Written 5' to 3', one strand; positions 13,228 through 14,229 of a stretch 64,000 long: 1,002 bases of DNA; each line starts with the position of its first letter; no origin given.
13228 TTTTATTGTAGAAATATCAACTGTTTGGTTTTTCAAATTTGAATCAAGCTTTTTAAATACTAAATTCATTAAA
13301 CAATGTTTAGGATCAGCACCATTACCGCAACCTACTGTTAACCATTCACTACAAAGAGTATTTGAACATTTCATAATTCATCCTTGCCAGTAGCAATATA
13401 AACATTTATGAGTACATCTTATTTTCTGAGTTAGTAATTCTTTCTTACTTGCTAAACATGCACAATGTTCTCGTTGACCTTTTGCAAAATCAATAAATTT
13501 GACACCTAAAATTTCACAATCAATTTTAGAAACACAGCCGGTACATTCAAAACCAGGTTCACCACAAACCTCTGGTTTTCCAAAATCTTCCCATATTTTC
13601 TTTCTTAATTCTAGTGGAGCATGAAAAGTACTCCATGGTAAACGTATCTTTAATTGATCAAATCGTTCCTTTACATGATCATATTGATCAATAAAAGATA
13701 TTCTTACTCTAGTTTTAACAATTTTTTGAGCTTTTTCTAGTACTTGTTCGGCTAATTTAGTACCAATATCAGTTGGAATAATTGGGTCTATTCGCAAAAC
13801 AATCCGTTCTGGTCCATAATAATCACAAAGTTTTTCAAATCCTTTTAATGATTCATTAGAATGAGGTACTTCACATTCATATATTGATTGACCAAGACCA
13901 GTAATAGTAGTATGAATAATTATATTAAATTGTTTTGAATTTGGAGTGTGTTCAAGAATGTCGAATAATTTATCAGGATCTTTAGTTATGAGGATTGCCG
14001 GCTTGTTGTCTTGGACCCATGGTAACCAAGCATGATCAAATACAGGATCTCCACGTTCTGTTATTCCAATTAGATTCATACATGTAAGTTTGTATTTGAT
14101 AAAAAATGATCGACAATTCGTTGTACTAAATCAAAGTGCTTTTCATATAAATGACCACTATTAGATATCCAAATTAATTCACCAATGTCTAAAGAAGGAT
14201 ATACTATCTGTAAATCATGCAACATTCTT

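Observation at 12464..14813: T4-style cytosine hypermodification enzymes (dCMP hydroxymethylase, BGT-like glucosyltransferase at 20106..21269, MazG-like NTPase at 21302..21766) in a DnaE-encoding, AT-rich phage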

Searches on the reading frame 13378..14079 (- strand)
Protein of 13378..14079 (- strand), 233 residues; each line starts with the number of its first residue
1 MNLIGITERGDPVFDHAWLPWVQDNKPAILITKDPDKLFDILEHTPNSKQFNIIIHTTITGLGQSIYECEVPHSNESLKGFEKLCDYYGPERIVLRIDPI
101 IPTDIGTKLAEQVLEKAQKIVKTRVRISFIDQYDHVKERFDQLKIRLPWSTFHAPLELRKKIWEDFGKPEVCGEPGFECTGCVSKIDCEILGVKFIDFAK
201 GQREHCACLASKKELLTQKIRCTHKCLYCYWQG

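Call 3: search_protein_families(library=pfam, proteins=[window:13378-14079:-], max_evalue=0.01)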
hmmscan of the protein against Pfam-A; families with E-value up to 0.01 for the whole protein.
window:13378-14079:- (233 aa): 1 family
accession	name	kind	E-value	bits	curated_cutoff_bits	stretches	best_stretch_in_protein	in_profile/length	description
PF08902.16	DUF1848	-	1.7e-22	80.9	30.5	1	29-230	52-261/262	Domain of unknown function (DUF1848)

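Call 6: search_protein_families(library=phrogs, proteins=[window:13378-14079:-], max_evalue=0.001)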
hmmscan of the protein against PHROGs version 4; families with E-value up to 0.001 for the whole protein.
window:13378-14079:- (233 aa): 0 families

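Call 19: search_protein_families(library=ncbifam, proteins=[window:13378-14079:-], max_evalue=0.01)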
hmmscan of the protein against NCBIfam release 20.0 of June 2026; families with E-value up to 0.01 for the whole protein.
window:13378-14079:- (233 aa): 0 families

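Call 29: find_related_loci(query=window:13378-14079:-, collection=viral_contigs, flank=6000)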
Query window:13378-14079:- (233 aa) in viral_contigs; peptide patterns used: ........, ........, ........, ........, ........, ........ (x = any residue, [..] = any of these).
27 stretches matched a pattern, but none encodes a relative of the query by tblastn (E <= 1e-3).

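Call 40: search_solved_structures(query=window:13378-14079:-, max_evalue=10, show_alignments=2)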
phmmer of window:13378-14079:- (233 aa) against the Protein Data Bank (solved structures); distinct sequences matched with E-value up to 10: 5.
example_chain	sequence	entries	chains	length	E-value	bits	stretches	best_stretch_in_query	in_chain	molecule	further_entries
6s0x_m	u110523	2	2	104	1.2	11.4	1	92-145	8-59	30S ribosomal protein S13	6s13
7f28_A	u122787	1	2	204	1.3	11.3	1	38-90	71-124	Ketoacyl_synth_N domain-containing protein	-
5tcu_S4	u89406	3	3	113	1.4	11.2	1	92-145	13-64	30S ribosomal protein S13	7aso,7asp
5li0_m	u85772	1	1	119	1.5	11.1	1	92-145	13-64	30S ribosomal protein S13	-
5nd8_m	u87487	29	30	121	1.6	11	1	92-145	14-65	30S ribosomal protein S13 | Small ribosomal subunit protein uS13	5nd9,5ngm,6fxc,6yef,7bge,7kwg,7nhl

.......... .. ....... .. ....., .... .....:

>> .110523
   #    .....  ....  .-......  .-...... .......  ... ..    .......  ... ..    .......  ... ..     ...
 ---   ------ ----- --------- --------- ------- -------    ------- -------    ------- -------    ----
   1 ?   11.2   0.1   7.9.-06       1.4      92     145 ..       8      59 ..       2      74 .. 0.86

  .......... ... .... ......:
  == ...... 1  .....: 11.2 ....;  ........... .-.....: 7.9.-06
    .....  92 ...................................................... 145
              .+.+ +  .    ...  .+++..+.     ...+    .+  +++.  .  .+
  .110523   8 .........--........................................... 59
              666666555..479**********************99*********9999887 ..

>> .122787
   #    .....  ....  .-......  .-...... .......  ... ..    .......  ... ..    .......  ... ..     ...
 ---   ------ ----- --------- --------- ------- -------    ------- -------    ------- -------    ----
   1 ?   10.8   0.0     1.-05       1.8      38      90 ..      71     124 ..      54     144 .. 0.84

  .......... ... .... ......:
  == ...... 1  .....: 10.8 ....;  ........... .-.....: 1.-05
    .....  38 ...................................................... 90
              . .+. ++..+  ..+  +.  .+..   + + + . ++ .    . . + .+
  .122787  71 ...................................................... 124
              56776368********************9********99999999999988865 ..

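Call 41: find_homologous_proteins(query=window:13378-14079:-)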
Query window:13378-14079:- (233 aa): 1075 proteins with E <= 0.001 among 1272 candidates; the best 120 are listed.
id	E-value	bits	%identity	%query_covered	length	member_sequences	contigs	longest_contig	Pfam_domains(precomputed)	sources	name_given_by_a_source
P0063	4.3e-161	552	100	100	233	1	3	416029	PF08902.17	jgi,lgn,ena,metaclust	metaclust:\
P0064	6.1e-97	342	62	99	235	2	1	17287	PF08902.17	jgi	-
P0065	1.1e-93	331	62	99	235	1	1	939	PF08902.17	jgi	jgi:Domain of unknown function (DUF1848)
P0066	1.2e-93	331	63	99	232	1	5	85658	PF08902.17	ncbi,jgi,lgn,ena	jgi:hypothetical protein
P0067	1.0e-92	328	60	99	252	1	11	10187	PF08902.17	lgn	-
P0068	1.6e-92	327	63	99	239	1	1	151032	PF08902.17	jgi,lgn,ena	-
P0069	2.6e-91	323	59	99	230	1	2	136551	PF08902.17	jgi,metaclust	metaclust:\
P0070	5.3e-88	312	61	98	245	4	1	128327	PF08902.17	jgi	jgi:DNA repair photolyase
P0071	2.9e-87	310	59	100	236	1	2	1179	PF08902.17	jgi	-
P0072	4.8e-87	309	61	99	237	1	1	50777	PF08902.17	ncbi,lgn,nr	ncbi:MAG: DUF1848 family protein [Nitrosarchaeum sp.]|nr:DUF1848 family protein [Nitrosarchaeum sp.]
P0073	3.2e-85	303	59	99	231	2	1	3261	PF08902.17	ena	-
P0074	9.9e-85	302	58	100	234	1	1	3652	PF08902.17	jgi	jgi:DNA repair photolyase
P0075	1.2e-84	301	58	100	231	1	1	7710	PF08902.17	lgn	-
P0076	2.4e-84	300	56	99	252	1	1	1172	PF08902.17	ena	-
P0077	3.4e-84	300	60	98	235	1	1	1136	PF08902.17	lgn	-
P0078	6.5e-84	299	57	98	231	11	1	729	PF08902.17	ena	-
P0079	8.0e-84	299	58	99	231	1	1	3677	PF08902.17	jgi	jgi:DNA repair photolyase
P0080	1.0e-83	298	58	100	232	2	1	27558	PF08902.17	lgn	-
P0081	2.6e-83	297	55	100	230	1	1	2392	PF08902.17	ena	-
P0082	3.7e-83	297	60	99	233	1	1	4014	PF08902.17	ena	-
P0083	4.1e-83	296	59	99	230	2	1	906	PF08902.17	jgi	jgi:DNA repair photolyase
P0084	7.9e-83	295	55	100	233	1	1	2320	PF08902.17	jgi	jgi:hypothetical protein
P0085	1.2e-82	295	56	99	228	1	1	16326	PF08902.17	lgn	-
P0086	1.8e-82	294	59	98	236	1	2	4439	PF08902.17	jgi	jgi:hypothetical protein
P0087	3.9e-82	293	58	98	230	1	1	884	PF08902.17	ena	-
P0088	7.4e-82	292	55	100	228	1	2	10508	PF08902.17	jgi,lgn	jgi:DNA repair photolyase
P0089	2.8e-81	290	55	98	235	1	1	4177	PF08902.17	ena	-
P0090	4.3e-81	290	56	98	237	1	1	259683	PF08902.17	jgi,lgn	jgi:DNA repair photolyase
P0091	4.5e-81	290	57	100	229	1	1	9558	PF08902.17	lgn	-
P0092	6.5e-81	289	56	100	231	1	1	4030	PF08902.17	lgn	-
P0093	6.9e-81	289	57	99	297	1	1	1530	PF08902.17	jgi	-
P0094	1.2e-80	288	55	100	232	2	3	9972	PF08902.17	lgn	-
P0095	1.9e-80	288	57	100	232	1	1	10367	PF08902.17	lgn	-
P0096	2.4e-80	287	59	99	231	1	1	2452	PF08902.17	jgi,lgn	jgi:DNA repair photolyase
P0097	3.3e-80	287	56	99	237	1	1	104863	PF08902.17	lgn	-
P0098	1.2e-79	285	55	99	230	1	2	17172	PF08902.17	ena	-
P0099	1.7e-79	285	55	100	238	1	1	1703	PF08902.17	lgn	-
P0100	2.1e-79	284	55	100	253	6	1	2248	PF08902.17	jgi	jgi:hypothetical protein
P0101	5.1e-79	283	54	98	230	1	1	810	PF08902.17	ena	-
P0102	2.6e-78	281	53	98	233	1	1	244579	PF08902.17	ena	-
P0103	3.2e-78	280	55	99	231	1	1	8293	PF08902.17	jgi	-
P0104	3.3e-78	280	53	98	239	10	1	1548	PF08902.17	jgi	-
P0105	6.6e-78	279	55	100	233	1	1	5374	PF08902.17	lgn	-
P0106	6.8e-78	279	52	100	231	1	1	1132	PF08902.17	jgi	jgi:hypothetical protein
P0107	2.0e-77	278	54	99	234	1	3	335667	PF08902.17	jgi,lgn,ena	-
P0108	3.5e-77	277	56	99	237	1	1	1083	PF08902.17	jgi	-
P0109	1.9e-76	275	54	99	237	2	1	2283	PF08902.17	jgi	jgi:DNA repair photolyase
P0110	5.3e-76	273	56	98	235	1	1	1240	PF08902.17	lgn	-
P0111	7.5e-76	273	52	99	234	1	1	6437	PF08902.17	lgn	-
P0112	2.4e-75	271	54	100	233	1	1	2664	PF08902.17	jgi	jgi:hypothetical protein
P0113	1.2e-74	269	54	100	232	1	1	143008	PF08902.17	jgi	jgi:DNA repair photolyase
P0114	1.3e-74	269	54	98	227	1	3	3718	PF08902.17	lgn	-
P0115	1.8e-74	268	52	99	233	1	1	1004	PF08902.17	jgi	jgi:DNA repair photolyase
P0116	2.4e-74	268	54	99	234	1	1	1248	PF08902.17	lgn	-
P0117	1.8e-73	265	53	100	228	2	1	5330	PF08902.17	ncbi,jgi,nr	ncbi:MAG: DUF1848 domain-containing protein [Methanomicrobiales archaeon]|jgi:DNA repair photolyase|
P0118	5.6e-72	260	53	100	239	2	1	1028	PF08902.17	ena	-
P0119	1.2e-71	259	52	98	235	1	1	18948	PF08902.17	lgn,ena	-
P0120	3.4e-71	257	52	99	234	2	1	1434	PF08902.17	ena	-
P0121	4.1e-71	257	52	99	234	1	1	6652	PF08902.17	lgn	-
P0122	8.0e-71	256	52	100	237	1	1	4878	PF08902.17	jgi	jgi:DNA repair photolyase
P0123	9.2e-71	256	52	99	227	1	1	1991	PF08902.17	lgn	-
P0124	2.8e-70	254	50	98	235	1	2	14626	PF08902.17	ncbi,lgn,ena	-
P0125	4.5e-70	254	51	98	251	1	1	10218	PF08902.17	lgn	-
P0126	4.7e-70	254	53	99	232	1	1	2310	PF08902.17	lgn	-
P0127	7.3e-70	253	53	98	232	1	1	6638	PF08902.17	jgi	jgi:hypothetical protein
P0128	1.9e-69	252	51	100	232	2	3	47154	PF08902.17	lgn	-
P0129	2.7e-69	251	52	99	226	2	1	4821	PF08902.17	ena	-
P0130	7.5e-69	250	51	99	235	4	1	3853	PF08902.17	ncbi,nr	ncbi:MAG TPA: hypothetical protein DGG95_12625 [Cytophagales bacterium]|nr:hypothetical protein [Cyt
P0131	8.1e-69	250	51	98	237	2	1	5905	PF08902.17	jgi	-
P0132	9.3e-69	249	52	100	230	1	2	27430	PF08902.17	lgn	-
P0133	1.1e-68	249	52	98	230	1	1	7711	PF08902.17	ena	-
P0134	1.2e-68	249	51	99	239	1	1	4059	PF08902.17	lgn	-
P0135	1.3e-68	249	51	98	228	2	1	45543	PF08902.17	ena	-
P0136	7.2e-68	246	51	99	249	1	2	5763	PF08902.17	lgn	-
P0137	1.4e-67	246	51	98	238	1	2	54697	PF08902.17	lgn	-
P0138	1.9e-67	245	51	99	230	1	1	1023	PF08902.17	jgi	jgi:DNA repair photolyase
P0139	2.0e-67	245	51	99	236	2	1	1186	PF08902.17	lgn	-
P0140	6.5e-67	243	51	100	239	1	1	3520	PF08902.17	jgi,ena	jgi:DNA repair photolyase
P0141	1.1e-66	243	49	98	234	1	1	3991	PF08902.17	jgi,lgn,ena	-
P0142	1.2e-66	242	48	100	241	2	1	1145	PF08902.17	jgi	jgi:hypothetical protein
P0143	2.3e-66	242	51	98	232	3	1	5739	PF08902.17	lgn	-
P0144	2.7e-66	241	50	99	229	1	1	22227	PF08902.17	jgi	jgi:hypothetical protein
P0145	2.7e-66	241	50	99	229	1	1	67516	PF08902.17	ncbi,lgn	-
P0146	6.3e-66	240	51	99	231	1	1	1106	PF08902.17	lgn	-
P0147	6.8e-66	240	52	99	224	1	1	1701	PF08902.17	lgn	-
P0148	1.3e-65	239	52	99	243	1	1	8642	PF08902.17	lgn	-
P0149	1.4e-65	239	51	99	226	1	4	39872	PF08902.17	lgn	-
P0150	1.6e-65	239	50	100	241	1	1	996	PF08902.17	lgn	-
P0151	1.9e-65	239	50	98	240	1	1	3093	PF08902.17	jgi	-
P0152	2.2e-65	238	50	100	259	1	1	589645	PF08902.17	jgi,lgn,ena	-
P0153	3.2e-65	238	50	99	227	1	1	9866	PF08902.17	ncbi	-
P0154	4.9e-65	237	52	99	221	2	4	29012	PF08902.17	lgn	-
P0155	8.9e-65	236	51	99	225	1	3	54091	PF08902.17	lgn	-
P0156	9.0e-65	236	49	99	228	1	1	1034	PF08902.17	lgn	-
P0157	9.7e-65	236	50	100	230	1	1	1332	PF08902.17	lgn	-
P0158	1.2e-64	236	50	98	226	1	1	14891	PF08902.17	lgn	-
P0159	1.4e-64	236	52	98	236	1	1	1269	PF08902.17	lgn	-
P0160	2.1e-64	235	52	98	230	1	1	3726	PF08902.17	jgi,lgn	jgi:hypothetical protein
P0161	2.2e-64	235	49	99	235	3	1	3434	PF08902.17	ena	-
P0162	2.9e-64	235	51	98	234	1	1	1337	PF08902.17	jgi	-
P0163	3.5e-64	234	51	100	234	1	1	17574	PF08902.17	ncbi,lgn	-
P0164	4.1e-64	234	50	98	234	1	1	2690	PF08902.17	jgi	jgi:DNA repair photolyase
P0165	4.3e-64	234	50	99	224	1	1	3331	PF08902.17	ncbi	-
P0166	5.9e-64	234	49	98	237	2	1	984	PF08902.17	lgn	-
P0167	6.5e-64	233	49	100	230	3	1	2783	PF08902.17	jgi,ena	jgi:hypothetical protein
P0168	8.6e-64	233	51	98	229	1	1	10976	PF08902.17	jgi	jgi:hypothetical protein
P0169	8.6e-64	233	50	99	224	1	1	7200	PF08902.17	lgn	-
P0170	1.1e-63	233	48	100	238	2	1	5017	PF08902.17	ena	-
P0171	1.2e-63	233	49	100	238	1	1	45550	PF08902.17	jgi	jgi:hypothetical protein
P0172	1.2e-63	233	48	98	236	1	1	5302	PF08902.17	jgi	jgi:DNA repair photolyase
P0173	1.2e-63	233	52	100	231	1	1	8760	PF08902.17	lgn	-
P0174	1.4e-63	232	52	99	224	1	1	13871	PF08902.17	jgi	jgi:DNA repair photolyase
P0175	1.7e-63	232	50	99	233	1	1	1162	PF08902.17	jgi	jgi:DNA repair photolyase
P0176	1.8e-63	232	50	98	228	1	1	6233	PF08902.17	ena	-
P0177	2.0e-63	232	49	98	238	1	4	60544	PF08902.17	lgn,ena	-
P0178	3.6e-63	231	50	100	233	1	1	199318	PF08902.17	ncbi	-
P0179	4.0e-63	231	47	98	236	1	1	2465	PF08902.17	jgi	jgi:DNA repair photolyase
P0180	4.6e-63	231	50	99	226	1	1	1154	PF08902.17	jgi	jgi:hypothetical protein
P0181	5.1e-63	231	49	99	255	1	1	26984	PF08902.17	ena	-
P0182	6.7e-63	230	50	98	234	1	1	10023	PF08902.17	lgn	-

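Call 44: find_related_loci(query=A2, collection=viral_contigs, flank=8000)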
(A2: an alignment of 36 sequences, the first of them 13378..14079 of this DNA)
Query A2 (233 aa) in viral_contigs; peptide patterns used: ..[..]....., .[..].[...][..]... (x = any residue, [..] = any of these).
100 stretches matched a pattern; 50 encode a relative of the query (tblastn E <= 1e-3); 50 distinct loci.
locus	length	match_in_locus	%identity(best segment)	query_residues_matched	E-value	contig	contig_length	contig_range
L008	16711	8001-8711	63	3-233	2e-95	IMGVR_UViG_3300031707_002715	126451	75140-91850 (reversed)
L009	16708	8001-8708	61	4-231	3e-91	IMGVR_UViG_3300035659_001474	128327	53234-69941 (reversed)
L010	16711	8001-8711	58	4-232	1e-88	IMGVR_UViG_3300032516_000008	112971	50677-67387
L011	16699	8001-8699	54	3-232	6e-81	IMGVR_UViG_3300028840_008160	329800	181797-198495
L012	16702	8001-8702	49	3-233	4e-70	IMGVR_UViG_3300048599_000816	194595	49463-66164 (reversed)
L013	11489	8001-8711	49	1-232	3e-69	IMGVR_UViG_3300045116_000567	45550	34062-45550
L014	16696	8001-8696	50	4-232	2e-68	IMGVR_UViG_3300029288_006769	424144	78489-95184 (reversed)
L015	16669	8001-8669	48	3-233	2e-64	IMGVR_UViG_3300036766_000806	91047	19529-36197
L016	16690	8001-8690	43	4-232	5e-62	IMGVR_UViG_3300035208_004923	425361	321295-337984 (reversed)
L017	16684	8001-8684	46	4-232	6e-54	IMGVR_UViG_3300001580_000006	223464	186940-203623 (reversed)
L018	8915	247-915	42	6-232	5e-51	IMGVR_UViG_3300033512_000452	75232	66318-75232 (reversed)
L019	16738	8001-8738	42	1-232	8e-49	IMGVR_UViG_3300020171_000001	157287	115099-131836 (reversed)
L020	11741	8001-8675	43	4-232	6e-48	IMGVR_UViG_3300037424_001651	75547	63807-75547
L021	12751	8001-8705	42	4-232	3e-47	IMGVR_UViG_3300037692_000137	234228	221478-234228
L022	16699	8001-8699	43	1-232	4e-47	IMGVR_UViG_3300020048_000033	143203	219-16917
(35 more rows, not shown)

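Call 53: predict_structure(alignment_id=A2)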
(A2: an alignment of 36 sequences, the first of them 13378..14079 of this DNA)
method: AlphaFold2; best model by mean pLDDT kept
length: 233 residues; sequences in the alignment: 36
mean_pLDDT: 93.3   pTM: 0.91
mean pLDDT of the five models: 93.3, 93.2, 92.7, 91.8, 91.4
residues with pLDDT >= 90: 194; 70-90: 25; 50-70: 14; < 50: 0
segments of 3 or more residues with pLDDT < 50: none
pLDDT, mean of each block of 10 residues (from residue 1): 88 98 98 98 98 98 97 98 98 98 98 98 97 94 95 97 98 89 92 78 64 91 93 67
secondary structure, 60 per line:
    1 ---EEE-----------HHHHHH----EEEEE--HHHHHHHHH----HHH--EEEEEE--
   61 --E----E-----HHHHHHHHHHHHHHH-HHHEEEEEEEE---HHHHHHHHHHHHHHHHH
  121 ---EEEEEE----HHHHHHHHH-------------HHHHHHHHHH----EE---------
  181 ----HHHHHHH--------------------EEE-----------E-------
elements in order: E4-6 H18-23 E28-32 H35-43 E53-58 H74-88 E93-100 H104-120 E124-129 H134-142 H156-165 H185-191 E212-214

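Call 80: find_encoding_contigs(protein=P0090, flank=6000, max_places=1)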
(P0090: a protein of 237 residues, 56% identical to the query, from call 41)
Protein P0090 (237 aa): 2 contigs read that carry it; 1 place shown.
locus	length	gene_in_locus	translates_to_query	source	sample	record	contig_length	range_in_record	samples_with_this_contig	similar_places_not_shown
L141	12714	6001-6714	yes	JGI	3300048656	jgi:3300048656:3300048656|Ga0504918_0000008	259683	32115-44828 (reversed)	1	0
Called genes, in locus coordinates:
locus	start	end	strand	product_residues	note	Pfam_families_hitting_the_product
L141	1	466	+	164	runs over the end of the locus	-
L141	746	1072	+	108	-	-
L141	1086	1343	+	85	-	-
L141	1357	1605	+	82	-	-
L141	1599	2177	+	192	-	-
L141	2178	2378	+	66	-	-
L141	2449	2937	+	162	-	-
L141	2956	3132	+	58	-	-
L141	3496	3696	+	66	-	-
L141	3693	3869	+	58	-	-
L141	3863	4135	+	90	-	-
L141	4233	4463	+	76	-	-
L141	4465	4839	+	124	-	-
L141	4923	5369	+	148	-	-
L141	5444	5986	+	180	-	PF13578:Methyltransf_24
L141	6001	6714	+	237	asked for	PF08902:DUF1848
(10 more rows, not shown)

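Call 81: find_encoding_contigs(protein=P0152, flank=6000, max_places=1)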
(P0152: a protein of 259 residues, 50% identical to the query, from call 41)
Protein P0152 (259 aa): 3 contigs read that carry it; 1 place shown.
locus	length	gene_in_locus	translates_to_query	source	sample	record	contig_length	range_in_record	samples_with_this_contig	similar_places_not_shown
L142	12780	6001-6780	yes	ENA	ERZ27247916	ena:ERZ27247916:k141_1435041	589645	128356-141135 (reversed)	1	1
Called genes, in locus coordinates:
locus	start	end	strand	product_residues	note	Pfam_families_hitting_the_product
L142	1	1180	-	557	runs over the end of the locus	PF00535:Glycos_transf_2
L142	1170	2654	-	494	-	-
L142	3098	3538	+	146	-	-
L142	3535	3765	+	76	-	-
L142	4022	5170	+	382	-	-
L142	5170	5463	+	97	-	-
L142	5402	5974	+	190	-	-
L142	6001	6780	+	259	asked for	PF08902:DUF1848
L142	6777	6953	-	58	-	-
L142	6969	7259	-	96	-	-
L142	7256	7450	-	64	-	-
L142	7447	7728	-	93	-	-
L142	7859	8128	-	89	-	-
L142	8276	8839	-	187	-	PF00847:AP2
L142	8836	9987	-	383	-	-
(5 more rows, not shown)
